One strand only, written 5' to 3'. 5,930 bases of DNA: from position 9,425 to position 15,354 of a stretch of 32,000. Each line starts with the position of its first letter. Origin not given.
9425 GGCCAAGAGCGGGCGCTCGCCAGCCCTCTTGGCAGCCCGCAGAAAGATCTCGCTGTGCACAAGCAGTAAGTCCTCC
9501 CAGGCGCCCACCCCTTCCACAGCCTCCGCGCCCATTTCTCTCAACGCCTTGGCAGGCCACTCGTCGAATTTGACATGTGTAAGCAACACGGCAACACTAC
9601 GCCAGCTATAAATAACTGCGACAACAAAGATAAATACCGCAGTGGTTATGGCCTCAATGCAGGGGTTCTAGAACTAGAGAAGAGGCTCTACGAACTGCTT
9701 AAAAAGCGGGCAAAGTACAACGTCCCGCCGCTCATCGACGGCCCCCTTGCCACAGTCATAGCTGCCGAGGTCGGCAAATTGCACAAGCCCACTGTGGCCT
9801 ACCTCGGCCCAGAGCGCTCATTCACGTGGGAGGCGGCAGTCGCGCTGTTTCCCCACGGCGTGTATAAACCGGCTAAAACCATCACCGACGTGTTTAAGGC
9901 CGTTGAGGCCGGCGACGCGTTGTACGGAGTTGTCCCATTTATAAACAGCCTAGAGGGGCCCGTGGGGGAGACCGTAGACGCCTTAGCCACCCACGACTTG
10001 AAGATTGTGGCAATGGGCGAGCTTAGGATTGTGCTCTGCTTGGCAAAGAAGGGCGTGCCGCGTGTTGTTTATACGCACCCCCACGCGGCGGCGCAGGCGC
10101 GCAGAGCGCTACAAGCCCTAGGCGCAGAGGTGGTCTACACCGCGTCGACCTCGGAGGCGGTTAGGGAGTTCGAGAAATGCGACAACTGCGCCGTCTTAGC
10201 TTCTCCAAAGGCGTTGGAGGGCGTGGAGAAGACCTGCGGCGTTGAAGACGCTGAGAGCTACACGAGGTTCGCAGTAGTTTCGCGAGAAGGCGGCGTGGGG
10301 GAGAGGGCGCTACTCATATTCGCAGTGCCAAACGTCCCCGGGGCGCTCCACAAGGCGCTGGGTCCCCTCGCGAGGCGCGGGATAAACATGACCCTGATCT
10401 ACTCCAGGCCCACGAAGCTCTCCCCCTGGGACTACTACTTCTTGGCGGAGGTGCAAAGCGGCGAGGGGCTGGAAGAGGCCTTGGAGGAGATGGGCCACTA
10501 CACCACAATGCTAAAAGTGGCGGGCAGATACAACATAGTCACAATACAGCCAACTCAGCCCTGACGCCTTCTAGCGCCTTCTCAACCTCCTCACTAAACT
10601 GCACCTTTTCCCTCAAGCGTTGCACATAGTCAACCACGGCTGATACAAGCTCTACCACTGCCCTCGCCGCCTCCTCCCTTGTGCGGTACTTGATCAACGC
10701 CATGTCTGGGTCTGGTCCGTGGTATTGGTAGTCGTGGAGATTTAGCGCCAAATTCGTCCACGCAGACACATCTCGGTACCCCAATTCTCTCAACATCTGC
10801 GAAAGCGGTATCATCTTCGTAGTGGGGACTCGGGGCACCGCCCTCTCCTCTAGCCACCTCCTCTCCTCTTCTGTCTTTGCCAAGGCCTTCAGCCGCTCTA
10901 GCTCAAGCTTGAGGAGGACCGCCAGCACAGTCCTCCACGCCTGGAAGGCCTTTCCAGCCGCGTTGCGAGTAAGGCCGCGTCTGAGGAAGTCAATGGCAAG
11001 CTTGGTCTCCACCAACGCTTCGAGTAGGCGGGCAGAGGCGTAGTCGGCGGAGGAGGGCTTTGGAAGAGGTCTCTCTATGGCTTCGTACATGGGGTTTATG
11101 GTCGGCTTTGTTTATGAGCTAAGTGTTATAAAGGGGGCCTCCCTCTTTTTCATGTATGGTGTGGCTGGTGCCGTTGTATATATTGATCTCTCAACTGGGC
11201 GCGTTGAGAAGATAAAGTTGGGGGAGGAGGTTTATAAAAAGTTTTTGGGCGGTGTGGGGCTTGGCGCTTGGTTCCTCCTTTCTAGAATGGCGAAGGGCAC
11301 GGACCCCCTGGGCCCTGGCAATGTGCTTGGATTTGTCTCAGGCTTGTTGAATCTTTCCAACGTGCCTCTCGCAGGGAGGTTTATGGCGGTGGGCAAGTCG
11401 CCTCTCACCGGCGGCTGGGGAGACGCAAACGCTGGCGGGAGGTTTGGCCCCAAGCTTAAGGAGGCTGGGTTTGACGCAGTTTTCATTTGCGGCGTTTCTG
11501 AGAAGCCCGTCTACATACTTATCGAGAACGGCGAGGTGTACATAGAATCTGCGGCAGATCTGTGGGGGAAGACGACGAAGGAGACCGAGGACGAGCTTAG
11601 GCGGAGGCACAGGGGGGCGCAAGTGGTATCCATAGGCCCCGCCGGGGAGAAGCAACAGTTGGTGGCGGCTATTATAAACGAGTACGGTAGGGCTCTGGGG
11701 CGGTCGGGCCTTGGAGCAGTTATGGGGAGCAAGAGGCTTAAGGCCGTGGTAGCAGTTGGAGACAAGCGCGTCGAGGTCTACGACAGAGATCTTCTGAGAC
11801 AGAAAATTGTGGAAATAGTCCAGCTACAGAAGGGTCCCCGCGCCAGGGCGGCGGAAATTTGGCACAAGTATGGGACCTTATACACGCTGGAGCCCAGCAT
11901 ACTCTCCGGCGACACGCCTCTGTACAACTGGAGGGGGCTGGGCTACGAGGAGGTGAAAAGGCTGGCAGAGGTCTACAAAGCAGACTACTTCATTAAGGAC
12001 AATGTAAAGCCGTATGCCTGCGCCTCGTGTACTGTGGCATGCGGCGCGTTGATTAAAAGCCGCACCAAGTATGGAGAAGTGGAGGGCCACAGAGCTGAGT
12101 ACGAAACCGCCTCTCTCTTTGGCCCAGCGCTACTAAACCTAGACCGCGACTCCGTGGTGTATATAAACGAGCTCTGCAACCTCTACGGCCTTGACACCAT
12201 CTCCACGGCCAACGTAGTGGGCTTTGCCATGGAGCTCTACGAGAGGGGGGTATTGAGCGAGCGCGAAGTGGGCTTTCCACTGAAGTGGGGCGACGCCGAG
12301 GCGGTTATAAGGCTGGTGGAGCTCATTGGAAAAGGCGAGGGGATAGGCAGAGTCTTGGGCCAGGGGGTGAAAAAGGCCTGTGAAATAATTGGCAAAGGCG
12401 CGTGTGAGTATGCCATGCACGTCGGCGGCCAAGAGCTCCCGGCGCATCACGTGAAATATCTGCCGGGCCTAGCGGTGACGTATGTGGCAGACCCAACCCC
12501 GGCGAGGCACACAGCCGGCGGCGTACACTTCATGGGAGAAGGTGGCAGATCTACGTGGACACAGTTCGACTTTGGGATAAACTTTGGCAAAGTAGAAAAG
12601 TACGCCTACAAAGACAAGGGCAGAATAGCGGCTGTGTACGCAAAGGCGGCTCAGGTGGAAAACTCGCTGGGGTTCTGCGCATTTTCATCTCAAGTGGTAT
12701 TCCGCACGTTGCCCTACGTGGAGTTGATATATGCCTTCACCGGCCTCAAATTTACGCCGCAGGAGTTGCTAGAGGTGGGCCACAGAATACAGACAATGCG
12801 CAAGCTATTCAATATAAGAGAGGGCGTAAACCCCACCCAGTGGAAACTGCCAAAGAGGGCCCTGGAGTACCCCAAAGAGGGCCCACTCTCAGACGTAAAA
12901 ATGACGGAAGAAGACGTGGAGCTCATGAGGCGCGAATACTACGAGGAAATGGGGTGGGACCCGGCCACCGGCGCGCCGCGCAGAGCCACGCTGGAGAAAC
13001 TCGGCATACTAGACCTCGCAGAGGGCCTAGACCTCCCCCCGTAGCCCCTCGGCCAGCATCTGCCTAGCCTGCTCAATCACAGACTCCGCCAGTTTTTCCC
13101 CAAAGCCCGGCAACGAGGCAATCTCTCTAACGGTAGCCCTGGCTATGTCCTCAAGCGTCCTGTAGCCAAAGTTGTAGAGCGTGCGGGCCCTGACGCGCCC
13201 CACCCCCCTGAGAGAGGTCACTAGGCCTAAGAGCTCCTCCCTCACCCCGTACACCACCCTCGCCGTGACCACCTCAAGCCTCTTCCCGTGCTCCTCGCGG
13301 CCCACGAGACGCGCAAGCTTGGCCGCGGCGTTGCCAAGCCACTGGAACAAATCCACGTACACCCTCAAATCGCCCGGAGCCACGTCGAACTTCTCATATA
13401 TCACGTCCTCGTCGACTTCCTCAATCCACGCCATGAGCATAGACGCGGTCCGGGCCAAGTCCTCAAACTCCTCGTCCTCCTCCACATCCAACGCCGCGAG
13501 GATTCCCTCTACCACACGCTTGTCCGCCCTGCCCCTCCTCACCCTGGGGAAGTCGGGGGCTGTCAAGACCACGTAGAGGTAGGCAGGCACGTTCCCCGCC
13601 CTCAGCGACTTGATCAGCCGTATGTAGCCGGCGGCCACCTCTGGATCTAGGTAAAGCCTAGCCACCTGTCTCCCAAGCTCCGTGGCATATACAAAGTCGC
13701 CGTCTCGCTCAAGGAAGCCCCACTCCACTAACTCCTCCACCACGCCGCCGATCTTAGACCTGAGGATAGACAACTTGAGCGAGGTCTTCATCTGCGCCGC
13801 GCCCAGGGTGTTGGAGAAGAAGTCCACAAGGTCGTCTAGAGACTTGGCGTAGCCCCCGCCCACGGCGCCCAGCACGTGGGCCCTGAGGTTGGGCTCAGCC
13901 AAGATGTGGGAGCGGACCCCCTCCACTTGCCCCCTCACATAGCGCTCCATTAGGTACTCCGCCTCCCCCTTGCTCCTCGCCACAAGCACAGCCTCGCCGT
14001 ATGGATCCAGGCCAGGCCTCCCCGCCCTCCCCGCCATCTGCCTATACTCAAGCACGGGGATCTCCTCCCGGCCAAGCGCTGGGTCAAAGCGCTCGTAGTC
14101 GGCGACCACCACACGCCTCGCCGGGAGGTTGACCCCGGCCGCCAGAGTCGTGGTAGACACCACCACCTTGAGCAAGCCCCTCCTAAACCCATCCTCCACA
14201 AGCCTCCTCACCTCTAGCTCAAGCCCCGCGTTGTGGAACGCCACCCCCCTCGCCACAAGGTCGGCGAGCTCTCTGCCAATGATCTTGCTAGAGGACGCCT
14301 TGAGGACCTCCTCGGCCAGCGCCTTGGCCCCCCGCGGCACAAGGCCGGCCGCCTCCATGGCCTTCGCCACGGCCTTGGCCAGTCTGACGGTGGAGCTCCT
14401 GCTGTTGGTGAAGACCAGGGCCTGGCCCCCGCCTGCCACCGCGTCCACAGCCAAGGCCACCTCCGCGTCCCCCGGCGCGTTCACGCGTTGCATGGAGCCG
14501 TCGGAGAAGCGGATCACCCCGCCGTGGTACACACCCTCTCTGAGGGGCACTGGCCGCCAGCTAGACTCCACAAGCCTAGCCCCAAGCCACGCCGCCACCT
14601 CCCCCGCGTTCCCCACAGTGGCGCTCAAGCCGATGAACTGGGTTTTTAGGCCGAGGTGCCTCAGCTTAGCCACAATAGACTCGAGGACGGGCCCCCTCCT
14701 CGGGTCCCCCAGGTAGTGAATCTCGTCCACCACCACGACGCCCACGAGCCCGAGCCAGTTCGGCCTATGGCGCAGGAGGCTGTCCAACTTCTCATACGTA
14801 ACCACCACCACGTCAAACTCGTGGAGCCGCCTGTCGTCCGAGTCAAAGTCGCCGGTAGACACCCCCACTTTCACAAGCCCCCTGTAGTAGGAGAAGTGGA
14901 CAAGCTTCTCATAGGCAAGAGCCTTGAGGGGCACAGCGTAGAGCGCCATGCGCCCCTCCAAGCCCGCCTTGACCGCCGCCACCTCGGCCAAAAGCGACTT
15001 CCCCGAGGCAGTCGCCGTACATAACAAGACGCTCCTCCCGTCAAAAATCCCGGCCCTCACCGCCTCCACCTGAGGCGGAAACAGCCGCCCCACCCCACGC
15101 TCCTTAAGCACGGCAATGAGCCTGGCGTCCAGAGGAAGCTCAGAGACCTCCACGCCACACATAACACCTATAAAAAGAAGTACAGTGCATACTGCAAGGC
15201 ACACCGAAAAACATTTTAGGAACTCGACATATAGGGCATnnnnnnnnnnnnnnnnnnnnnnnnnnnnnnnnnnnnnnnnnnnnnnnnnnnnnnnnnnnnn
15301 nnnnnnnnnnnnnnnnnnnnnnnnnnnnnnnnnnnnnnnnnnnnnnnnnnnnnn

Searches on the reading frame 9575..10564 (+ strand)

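Call 45: search_protein_families(library=pfam, proteins=[window:9575-10564:+], max_evalue=0.001)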
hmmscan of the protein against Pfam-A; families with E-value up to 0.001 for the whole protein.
window:9575-10564:+ (329 aa): 2 families
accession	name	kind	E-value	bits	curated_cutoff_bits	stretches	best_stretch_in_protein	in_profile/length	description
PF00800.23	PDT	-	5.8e-35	121.2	25.2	1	74-238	1-179/181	Prephenate dehydratase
PF01842.31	ACT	-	5.6e-12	45.6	27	1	247-305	3-60/66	ACT domain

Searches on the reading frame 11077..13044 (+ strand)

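Call 45: search_protein_families(library=pfam, proteins=[window:11077-13044:+], max_evalue=0.001)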
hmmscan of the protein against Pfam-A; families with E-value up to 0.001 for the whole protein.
window:11077-13044:+ (655 aa): 2 families
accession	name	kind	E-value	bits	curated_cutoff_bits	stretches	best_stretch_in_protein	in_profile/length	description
PF01314.23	AFOR_C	-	2.5e-103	346.6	27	1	259-644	17-385/385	Aldehyde ferredoxin oxidoreductase, domains 2 & 3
PF02730.20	AFOR_N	-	1.6e-71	240.6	29.8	1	32-228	2-198/199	Aldehyde ferredoxin oxidoreductase, N-terminal domain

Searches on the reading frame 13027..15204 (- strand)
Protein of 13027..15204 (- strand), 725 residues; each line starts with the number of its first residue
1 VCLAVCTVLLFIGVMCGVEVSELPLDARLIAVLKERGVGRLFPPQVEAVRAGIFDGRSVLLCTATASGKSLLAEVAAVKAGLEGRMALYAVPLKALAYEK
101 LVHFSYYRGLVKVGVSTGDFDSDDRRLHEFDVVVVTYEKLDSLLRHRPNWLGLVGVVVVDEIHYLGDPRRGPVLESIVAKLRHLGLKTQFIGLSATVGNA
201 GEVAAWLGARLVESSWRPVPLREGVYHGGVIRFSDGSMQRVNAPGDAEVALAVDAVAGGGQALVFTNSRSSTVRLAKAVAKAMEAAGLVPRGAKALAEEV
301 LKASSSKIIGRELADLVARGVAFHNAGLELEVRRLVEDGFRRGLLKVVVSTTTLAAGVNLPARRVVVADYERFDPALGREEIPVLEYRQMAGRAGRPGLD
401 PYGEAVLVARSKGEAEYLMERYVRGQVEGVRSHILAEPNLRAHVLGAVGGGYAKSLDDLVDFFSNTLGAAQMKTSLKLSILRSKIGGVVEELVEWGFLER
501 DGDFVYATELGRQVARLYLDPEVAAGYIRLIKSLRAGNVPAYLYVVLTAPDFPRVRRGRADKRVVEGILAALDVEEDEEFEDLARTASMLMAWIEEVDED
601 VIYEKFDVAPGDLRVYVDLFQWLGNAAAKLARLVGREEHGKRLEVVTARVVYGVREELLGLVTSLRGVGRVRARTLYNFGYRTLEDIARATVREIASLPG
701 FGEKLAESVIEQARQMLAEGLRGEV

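Call 45: search_protein_families(library=pfam, proteins=[window:13027-15204:-], max_evalue=0.001)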
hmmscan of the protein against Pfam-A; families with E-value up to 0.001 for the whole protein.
window:13027-15204:- (725 aa): 9 families
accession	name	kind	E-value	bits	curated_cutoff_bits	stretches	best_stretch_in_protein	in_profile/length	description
PF00270.35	DEAD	-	5.1e-24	85.3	26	1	43-198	2-161/167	DEAD/DEAH box helicase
PF21280.2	Helicase_dom4_arc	-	9e-22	77.7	27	1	542-653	3-125/125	Archaeal helicase, domain 4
PF14520.12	HHH_5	-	1.7e-14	54.4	27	1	662-714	4-56/57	Helix-hairpin-helix domain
PF00271.37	Helicase_C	-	7.3e-09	36.3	23.5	1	320-398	41-110/110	Helicase conserved C-terminal domain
PF10391.15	DNA_pol_lambd_f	-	1.1e-05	25.6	29.8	1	667-689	8-30/51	Fingers domain of DNA polymerase lambda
PF00633.29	HHH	-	1.6e-05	24.9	24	0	683-710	1-28/30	Helix-hairpin-helix motif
PF20470.4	HTH_61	-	3.1e-05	24.7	24.3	1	403-498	1-91/92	Helix-turn-helix domain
PF12826.13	HHH_2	-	8.5e-05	23.1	27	1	664-711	7-53/64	Helix-hairpin-helix motif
PF22527.2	DEXQc_Suv3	-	0.00046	20.2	27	1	64-175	21-115/154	DEXQ-box helicase domain of Suv3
